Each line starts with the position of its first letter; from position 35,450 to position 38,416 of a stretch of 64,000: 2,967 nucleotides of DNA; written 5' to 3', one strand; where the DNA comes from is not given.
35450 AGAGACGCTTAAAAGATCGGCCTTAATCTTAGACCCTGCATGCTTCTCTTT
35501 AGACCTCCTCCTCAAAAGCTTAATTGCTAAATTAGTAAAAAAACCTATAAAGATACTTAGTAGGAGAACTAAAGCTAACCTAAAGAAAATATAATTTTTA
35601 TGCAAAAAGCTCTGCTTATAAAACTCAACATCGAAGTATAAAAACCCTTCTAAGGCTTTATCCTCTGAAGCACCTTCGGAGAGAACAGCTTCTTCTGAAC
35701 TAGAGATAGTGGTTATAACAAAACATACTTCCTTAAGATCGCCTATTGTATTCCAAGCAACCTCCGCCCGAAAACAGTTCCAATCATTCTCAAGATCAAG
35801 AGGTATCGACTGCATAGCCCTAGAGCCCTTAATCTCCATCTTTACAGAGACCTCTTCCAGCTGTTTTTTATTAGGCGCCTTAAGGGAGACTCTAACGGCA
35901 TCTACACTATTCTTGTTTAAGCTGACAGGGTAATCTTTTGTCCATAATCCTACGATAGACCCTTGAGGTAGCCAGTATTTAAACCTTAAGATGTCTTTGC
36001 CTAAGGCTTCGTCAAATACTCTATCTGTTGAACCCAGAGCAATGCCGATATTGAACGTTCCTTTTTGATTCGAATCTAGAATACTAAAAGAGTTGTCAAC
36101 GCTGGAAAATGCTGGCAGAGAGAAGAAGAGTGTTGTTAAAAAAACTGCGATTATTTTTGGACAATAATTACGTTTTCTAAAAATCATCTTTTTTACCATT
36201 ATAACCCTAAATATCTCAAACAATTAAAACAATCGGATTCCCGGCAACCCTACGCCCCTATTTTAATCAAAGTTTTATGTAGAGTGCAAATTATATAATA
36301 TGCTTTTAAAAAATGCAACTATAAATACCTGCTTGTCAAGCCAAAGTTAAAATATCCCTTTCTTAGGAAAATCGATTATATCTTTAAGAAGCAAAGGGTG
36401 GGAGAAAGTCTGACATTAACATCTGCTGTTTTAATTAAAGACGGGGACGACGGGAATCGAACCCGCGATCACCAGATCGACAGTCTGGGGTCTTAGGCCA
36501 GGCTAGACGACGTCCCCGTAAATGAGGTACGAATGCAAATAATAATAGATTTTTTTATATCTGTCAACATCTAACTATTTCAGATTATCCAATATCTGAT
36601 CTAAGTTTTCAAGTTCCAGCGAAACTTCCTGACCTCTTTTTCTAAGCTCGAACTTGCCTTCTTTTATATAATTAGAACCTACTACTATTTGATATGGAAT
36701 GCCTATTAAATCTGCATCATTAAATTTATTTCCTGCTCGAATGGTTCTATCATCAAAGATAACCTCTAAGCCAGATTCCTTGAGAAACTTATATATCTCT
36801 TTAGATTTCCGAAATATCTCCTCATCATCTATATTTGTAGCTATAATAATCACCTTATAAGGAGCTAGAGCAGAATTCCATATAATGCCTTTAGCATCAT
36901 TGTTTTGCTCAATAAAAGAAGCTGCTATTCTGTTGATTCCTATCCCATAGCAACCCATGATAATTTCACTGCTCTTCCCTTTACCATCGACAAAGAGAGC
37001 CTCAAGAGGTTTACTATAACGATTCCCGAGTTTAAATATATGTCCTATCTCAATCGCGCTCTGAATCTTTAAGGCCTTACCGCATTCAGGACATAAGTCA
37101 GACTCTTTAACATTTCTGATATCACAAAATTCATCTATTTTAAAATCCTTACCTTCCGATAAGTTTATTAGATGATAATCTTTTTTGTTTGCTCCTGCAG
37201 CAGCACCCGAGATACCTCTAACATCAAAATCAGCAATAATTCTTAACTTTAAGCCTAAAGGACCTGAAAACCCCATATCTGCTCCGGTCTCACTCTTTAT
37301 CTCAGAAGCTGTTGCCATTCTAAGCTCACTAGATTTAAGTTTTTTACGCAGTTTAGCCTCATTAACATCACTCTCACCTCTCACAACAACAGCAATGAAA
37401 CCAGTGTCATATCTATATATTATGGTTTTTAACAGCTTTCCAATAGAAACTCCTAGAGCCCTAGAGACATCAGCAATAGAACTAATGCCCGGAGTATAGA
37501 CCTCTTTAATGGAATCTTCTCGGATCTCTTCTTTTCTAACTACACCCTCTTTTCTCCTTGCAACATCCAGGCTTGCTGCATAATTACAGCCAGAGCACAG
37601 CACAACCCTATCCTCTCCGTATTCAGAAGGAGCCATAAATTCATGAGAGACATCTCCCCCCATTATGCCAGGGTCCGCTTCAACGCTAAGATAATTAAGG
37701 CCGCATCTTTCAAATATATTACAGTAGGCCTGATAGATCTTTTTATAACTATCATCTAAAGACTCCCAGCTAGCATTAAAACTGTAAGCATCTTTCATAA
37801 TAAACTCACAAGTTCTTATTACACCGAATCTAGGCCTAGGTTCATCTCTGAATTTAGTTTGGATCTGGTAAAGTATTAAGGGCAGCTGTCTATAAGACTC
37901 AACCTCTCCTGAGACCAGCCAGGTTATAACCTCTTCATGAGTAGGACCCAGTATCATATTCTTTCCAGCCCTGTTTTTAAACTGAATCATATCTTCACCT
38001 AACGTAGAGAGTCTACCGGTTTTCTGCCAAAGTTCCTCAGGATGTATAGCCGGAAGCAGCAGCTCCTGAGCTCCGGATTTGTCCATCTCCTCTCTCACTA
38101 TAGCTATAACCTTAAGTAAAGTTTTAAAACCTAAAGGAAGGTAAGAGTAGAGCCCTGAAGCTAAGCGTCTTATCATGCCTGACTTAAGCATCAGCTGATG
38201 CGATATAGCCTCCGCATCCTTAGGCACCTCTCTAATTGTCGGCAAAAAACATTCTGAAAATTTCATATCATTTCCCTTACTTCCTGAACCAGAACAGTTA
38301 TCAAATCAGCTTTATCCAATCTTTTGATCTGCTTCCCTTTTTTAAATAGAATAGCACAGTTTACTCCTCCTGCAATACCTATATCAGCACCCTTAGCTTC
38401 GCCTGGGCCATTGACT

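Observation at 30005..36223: Giant polytopic membrane protein fused to a complete GH94-like module, with no recognisable glycosyltransferase domain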

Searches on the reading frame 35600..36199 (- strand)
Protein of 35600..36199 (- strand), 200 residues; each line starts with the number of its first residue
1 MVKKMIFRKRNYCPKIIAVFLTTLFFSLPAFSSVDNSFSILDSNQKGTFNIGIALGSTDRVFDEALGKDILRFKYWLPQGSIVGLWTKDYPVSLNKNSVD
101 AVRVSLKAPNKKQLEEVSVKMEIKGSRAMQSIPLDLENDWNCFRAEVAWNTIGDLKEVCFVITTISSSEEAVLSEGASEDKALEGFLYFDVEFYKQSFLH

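Call 52: search_protein_families(library=pfam, proteins=[window:35600-36199:-], max_evalue=0.01)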
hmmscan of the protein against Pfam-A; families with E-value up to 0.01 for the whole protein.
window:35600-36199:- (200 aa): 0 families

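Call 89: search_solved_structures(query=A4, max_evalue=10)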
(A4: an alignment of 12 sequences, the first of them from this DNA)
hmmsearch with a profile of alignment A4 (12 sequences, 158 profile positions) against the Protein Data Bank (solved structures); distinct sequences matched with E-value up to 10: 2.
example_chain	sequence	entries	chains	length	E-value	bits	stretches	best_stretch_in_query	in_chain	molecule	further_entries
2fvo_A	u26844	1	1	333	0.61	13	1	108-136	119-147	Peptide chain release factor 1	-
1rq0_A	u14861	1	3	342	0.64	12.9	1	108-136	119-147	Peptide chain release factor 1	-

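Call 90: search_protein_families(library=pfam, alignment_id=A4, max_evalue=1)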
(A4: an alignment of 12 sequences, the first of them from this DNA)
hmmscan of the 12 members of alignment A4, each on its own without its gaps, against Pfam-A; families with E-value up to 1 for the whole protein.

A. member 1, seq(170 aa): 1 family
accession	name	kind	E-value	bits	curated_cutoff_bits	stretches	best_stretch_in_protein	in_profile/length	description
PF24966.2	Ig_TR130_2nd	-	0.063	14.4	23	1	75-117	4-46/95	TR130 second Ig-like domain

B. families by the number of members that match (of 12 scanned): 9 families
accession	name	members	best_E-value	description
PF05018.18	CFA20_dom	2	0.19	CFA20 domain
PF02755.20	RPEL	1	0.0022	RPEL repeat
PF23093.1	GBD_Tenm3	1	0.0062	Teneurin-3-like, galactose-binding domain-like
PF24966.2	Ig_TR130_2nd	1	0.063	TR130 second Ig-like domain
PF22895.2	DUF7024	1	0.13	Domain of unknown function (DUF7024)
PF16377.10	DUF4987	1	0.13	Domain of unknown function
PF13291.12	ACT_4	1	0.16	ACT domain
PF06157.16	DUF973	1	0.31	Protein of unknown function (DUF973)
PF16048.10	Antimicrobial23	1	0.45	Frog antimicrobial peptide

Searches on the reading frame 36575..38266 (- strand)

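Call 19: search_protein_families(library=pfam, proteins=[window:36575-38266:-], max_evalue=0.01)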
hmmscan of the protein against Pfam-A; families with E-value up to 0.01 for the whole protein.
window:36575-38266:- (563 aa): 3 families
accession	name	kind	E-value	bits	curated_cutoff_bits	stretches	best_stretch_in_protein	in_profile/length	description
PF00587.30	tRNA-synt_2b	-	1.2e-30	107.3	29.3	1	96-455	3-179/179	tRNA synthetase class II core domain (G, H, P, S and T)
PF04073.20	tRNA_edit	-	1.4e-22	80.5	25.5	1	258-369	1-116/123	Aminoacyl-tRNA editing domain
PF03129.25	HGTP_anticodon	-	7.2e-17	61.8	21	1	471-558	1-90/94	Anticodon binding domain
